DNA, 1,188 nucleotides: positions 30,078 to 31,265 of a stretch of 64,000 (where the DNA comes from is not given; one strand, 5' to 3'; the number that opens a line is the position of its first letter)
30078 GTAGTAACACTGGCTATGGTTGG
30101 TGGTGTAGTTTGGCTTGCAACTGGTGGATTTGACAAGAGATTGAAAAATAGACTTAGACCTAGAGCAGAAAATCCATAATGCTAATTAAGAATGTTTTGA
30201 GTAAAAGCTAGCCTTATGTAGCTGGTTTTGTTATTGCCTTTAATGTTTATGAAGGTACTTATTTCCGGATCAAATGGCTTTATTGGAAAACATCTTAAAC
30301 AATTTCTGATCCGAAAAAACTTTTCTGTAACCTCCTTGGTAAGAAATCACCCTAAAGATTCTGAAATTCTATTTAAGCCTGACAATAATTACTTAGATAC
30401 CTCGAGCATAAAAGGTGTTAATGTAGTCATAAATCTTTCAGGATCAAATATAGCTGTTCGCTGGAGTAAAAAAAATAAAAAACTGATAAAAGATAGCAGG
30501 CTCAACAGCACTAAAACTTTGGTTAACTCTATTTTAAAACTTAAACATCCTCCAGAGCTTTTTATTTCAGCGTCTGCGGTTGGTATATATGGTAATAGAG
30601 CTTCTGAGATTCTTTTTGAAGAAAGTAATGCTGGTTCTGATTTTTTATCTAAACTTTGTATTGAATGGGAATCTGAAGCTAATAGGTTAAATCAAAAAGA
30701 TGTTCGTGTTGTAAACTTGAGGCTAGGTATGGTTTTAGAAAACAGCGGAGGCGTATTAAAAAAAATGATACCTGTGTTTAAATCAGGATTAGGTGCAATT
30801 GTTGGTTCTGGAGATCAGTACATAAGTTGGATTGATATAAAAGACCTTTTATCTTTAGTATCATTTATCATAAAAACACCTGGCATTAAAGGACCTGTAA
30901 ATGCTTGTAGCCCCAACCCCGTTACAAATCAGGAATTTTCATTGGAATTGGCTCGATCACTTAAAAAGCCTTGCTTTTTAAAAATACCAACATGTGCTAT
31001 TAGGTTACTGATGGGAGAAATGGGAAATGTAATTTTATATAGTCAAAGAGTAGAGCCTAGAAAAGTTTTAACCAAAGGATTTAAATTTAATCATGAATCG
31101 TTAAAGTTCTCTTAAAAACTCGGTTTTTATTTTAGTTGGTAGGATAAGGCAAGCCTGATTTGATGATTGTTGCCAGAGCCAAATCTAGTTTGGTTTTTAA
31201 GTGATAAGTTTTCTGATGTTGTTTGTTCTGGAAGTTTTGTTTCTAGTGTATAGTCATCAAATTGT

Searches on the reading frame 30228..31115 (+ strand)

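Call 6: search_protein_families(library=pfam, proteins=[window:30228-31115:+], max_evalue=0.01)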
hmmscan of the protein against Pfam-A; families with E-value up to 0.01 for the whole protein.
window:30228-31115:+ (295 aa): 4 families
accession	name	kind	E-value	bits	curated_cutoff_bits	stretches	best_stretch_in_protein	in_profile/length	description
PF01370.27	Epimerase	-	2.2e-16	60.5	20.9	1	10-217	1-227/240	NAD dependent epimerase/dehydratase family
PF08338.16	DUF1731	-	2.8e-12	46.6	27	1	253-293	1-41/47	Domain of unknown function (DUF1731)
PF16363.11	GDP_Man_Dehyd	-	1.9e-05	24.7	27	1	11-124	1-136/332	GDP-mannose 4,6 dehydratase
PF05368.20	NmrA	-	0.002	18.2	27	1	9-67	4-53/298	NmrA-like family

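Call 7: search_protein_families(library=ncbifam, proteins=[window:30228-31115:+], max_evalue=0.01)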
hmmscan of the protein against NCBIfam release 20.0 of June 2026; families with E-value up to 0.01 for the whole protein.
window:30228-31115:+ (295 aa): 10 families
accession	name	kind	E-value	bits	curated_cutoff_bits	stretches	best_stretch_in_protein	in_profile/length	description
TIGR01777.1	yfcH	hypoth_equivalog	7.4e-93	311.3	207.35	1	10-293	1-289/292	TIGR01777 family oxidoreductase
NF050030.1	thlkprotThyD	equivalog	6.8e-70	235.6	400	1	8-293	1-298/305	thylakoid membrane protein ThyD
TIGR04180.1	EDH_00030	hypoth_equivalog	0.00036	19.7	475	1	10-40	1-31/297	NAD-dependent 4,6-dehydratase LegB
NF043036.1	ErythonDh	equivalog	0.00047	19.5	325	0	8-35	1-28/321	D-erythronate dehydrogenase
TIGR03466.1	HpnA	hypoth_equivalog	0.0005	19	367.65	1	8-121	1-117/327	hopanoid-associated sugar epimerase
NF047837.1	UDPAcbARedWbcJ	equivalog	0.0021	17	500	1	8-44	1-38/372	UDP-2-acetamido-2,6-beta-L-arabino-hexul-4-ose reductase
NF058621.1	DiazavRedAvaA7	equivalog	0.0032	17.1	400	1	8-45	1-38/304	3-diazoavenalumate denitrifying reductase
NF042422.1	oxyalk_red_OleD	equivalog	0.004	16.6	580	1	8-44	1-37/329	2-alkyl-3-oxoalkanoate reductase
TIGR01746.1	Thioester-redct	subfamily_domain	0.0056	16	213.35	0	9-43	1-37/371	thioester reductase domain-containing protein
TIGR01179.1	galE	equivalog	0.0095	14.8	262.3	0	9-133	1-137/332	UDP-glucose 4-epimerase GalE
